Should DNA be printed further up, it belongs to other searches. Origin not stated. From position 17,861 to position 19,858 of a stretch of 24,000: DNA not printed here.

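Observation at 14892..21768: Seven-gene envelope operon combining three isoprenoid-hydratase-like families with two hydrophobic-compound OM barrels: candidate undescribed terpenoid/isoprenoid hydration-uptake system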

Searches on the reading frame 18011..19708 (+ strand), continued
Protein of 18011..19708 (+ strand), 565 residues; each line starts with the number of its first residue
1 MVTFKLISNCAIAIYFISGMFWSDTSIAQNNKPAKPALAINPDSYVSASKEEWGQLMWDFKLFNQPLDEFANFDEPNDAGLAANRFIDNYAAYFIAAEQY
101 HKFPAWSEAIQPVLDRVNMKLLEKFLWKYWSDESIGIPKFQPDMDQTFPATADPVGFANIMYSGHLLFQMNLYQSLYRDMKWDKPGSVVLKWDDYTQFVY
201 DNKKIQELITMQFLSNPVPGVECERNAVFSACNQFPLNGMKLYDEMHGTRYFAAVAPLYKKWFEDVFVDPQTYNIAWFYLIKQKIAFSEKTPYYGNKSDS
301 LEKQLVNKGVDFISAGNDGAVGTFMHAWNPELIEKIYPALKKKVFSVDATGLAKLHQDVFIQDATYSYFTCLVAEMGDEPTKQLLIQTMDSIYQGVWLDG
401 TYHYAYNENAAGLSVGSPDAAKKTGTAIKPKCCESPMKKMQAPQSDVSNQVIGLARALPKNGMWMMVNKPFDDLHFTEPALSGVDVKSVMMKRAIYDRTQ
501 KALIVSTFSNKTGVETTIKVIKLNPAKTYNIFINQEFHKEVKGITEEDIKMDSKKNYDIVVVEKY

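Call 75: fold_search(model_id=the predicted structure, library=pdb)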
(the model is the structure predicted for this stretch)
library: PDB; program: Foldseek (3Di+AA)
matches with E <= 10: 827; with E <= 0.001: 63
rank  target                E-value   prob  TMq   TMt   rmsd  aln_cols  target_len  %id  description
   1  5g1u_B                1.8e-14  1.00  0.52  0.80   3.9       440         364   16  Linalool Dehydratase Isomerase in complex with Geraniol (released 2017-01-11)
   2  5hlr_C                2.4e-14  1.00  0.53  0.80   3.8       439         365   16  Linalool dehydratase/isomerase: Ldi-apo (released 2016-04-27)
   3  6tfr_B                5.8e-14  1.00  0.53  0.79   3.7       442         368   16  Linalool Dehydratase Isomerase C180A mutant (released 2020-10-07)
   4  7ad2_D                6.3e-14  1.00  0.52  0.79   4.0       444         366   16  Linalool Dehydratase Isomerase G107T mutant (released 2021-10-06)
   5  5i3t_B                8.0e-14  1.00  0.52  0.79   4.1       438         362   16  Native Structure of the Linalool Dehydratase-Isomerase from Castellaniella defragrans (released 2016-06-01)
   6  6thm_D                8.0e-14  1.00  0.52  0.78   4.2       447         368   16  Linalool Dehydratase Isomerase M125A mutant (released 2020-10-07)
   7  6tfn_D                9.3e-14  1.00  0.52  0.80   4.0       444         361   16  Linalool Dehydratase Isomerase in complex with Myrcene (released 2020-10-07)
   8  6tft_C                9.7e-14  1.00  0.53  0.80   3.8       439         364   16  Linalool Dehydratase Isomerase C171A mutant (released 2020-10-07)
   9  5g1w_C                1.0e-13  1.00  0.53  0.80   3.6       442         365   16  Apo Structure of Linalool Dehydratase-Isomerase (released 2017-01-11)
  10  6tft_E                1.0e-13  1.00  0.53  0.81   3.8       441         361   16  Linalool Dehydratase Isomerase C171A mutant (released 2020-10-07)
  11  6tfr_E                1.1e-13  1.00  0.53  0.80   3.7       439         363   16  Linalool Dehydratase Isomerase C180A mutant (released 2020-10-07)
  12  5hlr_A                1.1e-13  1.00  0.53  0.80   3.8       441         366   16  Linalool dehydratase/isomerase: Ldi-apo (released 2016-04-27)
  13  6tfr_C                1.1e-13  1.00  0.53  0.80   3.8       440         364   16  Linalool Dehydratase Isomerase C180A mutant (released 2020-10-07)
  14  6t9h_E                1.2e-13  1.00  0.52  0.79   4.0       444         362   16  C171S mutant of Linalool Dehydratase Isomerase (released 2020-10-07)
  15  6tfr_A                1.3e-13  1.00  0.53  0.80   3.6       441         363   16  Linalool Dehydratase Isomerase C180A mutant (released 2020-10-07)
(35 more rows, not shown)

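Call 85: find_encoding_contigs(protein=P0054, flank=10000, max_places=1)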
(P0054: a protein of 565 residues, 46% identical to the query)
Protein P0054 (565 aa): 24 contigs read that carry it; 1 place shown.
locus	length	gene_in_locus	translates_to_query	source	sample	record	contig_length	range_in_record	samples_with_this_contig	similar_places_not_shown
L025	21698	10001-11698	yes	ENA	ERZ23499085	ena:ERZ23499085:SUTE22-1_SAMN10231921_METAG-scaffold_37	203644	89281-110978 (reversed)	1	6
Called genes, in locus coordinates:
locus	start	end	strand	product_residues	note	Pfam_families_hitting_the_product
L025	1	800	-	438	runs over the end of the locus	PF12704:MacB_PCD, PF02687:FtsX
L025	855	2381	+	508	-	PF02142:MGS, PF01808:AICARFT_IMPCHas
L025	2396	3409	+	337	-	PF00022:Actin (faint), PF06723:MreB_Mbl, PF00012:HSP70, PF14450:FtsA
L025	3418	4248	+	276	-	PF04085:MreC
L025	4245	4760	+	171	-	-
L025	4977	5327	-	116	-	PF02152:FolB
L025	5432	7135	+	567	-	PF00749:tRNA-synt_1c, PF03950:tRNA-synt_1c_C, PF20974:tRNA-synt_1c_C2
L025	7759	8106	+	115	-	PF01527:HTH_Tnp_1, PF13518:HTH_28 (weak)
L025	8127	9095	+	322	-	PF13384:HTH_23, PF13518:HTH_28 (weak), PF13565:HTH_32, PF00665:rve, PF13683:rve_3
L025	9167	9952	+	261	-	-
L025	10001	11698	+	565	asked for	PF18566:Ldi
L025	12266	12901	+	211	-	-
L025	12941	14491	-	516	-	PF00749:tRNA-synt_1c, PF19269:Anticodon_2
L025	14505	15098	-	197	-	PF01583:APS_kinase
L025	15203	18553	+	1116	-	-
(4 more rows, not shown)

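Call 86: find_encoding_contigs(protein=P0025, flank=10000, max_places=1)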
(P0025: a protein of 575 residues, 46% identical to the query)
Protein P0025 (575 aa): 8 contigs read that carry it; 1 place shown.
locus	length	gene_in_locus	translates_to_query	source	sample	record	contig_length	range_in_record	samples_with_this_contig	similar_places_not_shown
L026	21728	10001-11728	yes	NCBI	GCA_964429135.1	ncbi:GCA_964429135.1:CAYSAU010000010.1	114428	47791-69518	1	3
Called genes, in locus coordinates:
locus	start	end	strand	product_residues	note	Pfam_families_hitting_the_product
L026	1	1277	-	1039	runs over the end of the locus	PF02384:N6_Mtase (weak), PF18135:Type_ISP_C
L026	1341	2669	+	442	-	PF01979:Amidohydro_1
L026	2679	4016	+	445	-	PF01979:Amidohydro_1, PF07969:Amidohydro_3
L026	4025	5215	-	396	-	PF02729:OTCace_N, PF00185:OTCace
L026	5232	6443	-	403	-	PF01546:Peptidase_M20, PF07687:M20_dimer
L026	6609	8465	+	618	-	PF17874:TPR_MalT (faint), PF00515:TPR_1 (faint), PF07719:TPR_2 (faint), PF13176:TPR_7 (faint), PF13181:TPR_8 (faint), PF13428:TPR_14 (faint), PF13432:TPR_16 (faint), PF13424:TPR_12, +2 more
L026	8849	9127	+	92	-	-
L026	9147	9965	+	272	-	-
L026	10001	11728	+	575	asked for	PF18566:Ldi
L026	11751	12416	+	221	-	-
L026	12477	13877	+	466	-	-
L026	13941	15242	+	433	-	-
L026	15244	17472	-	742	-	PF01315:Ald_Xan_dh_C, PF02738:MoCoBD_1, PF20256:MoCoBD_2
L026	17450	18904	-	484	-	PF01799:Fer2_2, PF00941:FAD_binding_5, PF03450:CO_deh_flav_C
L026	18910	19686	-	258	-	PF02625:XdhC_CoxI, PF13478:XdhC_C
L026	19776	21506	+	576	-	PF03266:NTPase_1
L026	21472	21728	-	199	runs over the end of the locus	PF12804:NTP_transf_3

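Call 90: search_protein_families(library=pfam, proteins=[L026:11751-12416:+, L005:8780-9472:+, L008:2828-3508:+, L013:7487-8521:+, L013:301-1218:+, L018:13262-14536:+], max_evalue=1)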
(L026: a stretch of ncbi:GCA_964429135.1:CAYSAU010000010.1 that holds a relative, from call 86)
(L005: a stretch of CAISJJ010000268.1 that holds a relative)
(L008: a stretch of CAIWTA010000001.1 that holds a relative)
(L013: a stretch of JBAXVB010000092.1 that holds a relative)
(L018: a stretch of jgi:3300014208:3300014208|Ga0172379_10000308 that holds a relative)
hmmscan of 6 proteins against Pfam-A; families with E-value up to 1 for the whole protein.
L026:11751-12416:+ (221 aa): 1 family
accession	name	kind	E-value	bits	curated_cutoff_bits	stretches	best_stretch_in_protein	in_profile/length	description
PF07172.16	GRP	-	0.34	12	30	1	114-157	36-85/90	Glycine rich protein family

L005:8780-9472:+ (230 aa): 0 families

L008:2828-3508:+ (226 aa): 2 families
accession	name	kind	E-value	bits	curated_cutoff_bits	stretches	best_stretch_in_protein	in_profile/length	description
PF07172.16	GRP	-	0.04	15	30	1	113-163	35-86/90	Glycine rich protein family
PF13590.11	DUF4136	-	0.65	10.8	32.8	0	100-191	74-125/152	Domain of unknown function (DUF4136)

L013:7487-8521:+ (344 aa): 3 families
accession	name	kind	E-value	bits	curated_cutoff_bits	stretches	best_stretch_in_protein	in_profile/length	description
PF12710.13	HAD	-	1.4e-08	35.9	27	1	73-269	1-188/189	haloacid dehalogenase-like hydrolase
PF00702.32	Hydrolase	-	1.9e-05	25.6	26.4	1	72-208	3-140/191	haloacid dehalogenase-like hydrolase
PF08282.18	Hydrolase_3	-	0.016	15.4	20.9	1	248-275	198-225/255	haloacid dehalogenase-like hydrolase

L013:301-1218:+ (305 aa): 2 families
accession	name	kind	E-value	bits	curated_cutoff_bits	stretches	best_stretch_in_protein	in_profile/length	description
PF03781.23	FGE-sulfatase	-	2e-45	155.9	23.3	1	57-300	4-254/255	Sulfatase-modifying factor enzyme 1-like domain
PF02274.22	ADI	-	0.16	11.4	22.8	1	47-119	183-252/377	Arginine deiminase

L018:13262-14536:+ (424 aa): 2 families
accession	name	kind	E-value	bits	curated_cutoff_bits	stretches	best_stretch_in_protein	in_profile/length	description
PF00149.33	Metallophos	-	1.7e-07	32.3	21.5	1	139-334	24-190/191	Calcineurin-like phosphoesterase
PF12850.12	Metallophos_2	-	0.046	14.2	27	1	287-354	82-138/154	Calcineurin-like phosphoesterase superfamily domain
